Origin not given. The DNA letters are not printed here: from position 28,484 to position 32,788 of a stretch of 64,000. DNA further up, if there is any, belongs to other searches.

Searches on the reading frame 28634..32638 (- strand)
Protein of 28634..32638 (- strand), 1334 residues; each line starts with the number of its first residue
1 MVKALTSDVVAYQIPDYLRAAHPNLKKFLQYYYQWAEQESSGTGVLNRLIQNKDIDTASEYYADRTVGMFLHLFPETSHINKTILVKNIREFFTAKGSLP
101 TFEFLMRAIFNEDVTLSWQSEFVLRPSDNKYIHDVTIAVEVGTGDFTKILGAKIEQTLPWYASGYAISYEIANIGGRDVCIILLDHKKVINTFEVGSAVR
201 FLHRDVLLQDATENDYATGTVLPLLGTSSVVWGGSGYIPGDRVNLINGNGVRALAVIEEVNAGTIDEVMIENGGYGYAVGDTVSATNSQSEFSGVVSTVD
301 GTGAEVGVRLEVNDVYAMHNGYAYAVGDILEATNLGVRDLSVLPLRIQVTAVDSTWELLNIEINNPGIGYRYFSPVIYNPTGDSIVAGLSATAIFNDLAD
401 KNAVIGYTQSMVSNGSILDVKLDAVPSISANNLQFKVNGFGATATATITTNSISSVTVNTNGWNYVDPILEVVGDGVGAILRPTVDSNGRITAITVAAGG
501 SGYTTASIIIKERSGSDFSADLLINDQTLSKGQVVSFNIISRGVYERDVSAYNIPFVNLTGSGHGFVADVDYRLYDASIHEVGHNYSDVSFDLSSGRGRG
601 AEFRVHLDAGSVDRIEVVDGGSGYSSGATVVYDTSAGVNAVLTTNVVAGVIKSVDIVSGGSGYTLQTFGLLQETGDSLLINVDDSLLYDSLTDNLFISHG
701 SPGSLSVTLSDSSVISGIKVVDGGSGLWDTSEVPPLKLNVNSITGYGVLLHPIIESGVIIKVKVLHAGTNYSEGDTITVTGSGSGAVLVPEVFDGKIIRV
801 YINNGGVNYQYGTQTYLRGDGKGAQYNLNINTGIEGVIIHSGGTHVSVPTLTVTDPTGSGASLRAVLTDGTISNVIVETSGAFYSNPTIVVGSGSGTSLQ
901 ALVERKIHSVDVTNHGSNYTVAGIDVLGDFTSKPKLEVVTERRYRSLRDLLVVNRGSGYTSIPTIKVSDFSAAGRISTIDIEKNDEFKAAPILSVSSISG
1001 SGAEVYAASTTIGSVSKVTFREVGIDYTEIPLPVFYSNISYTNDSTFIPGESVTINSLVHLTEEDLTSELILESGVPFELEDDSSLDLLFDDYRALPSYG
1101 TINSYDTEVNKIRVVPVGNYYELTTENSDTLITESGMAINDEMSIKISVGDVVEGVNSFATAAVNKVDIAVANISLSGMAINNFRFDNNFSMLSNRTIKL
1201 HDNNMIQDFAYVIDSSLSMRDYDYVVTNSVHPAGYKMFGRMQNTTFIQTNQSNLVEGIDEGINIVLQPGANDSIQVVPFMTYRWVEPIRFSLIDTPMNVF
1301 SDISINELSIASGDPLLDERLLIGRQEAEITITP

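Call 51: search_protein_families(library=phrogs, max_evalue=0.00001, proteins=[window:28634-32638:-])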
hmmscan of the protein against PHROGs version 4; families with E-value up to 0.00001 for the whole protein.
window:28634-32638:- (1334 aa): 13 families
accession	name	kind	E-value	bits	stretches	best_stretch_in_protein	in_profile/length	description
phrog_2885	-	tail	2.7e-60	204.2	6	1144-1249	2356-2461/4179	baseplate wedge subunit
phrog_26741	-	unknown function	2.7e-47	162.6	2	7-310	6-305/497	-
phrog_701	-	head and packaging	4.4e-45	153.1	4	795-985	1124-1319/6136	virion structural protein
phrog_4406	-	head and packaging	6.3e-43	146.8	4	1149-1242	1779-1873/3231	virion structural protein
phrog_19630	-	head and packaging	2.9e-32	112.4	2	815-922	1143-1254/1266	virion structural protein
phrog_17744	-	tail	2.4e-27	96.6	2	6-284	11-276/765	baseplate wedge subunit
phrog_438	-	tail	6.6e-25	89.2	1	443-517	188-264/478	baseplate wedge subunit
phrog_460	-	connector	2.8e-20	73.4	1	435-531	212-311/385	head closure Hc2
phrog_708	-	tail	9.4e-17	60.9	0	784-921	769-910/1383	baseplate wedge subunit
phrog_3465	-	connector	1.4e-16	60.8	1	220-302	336-421/978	head closure Hc2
phrog_6005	-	head and packaging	5.5e-15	55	1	559-812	126-371/1512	virion structural protein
phrog_38653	-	tail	6.2e-09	35.5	1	9-150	267-406/903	baseplate wedge subunit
phrog_18802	-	head and packaging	1.6e-07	29.3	1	1151-1242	114-205/3007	virion structural protein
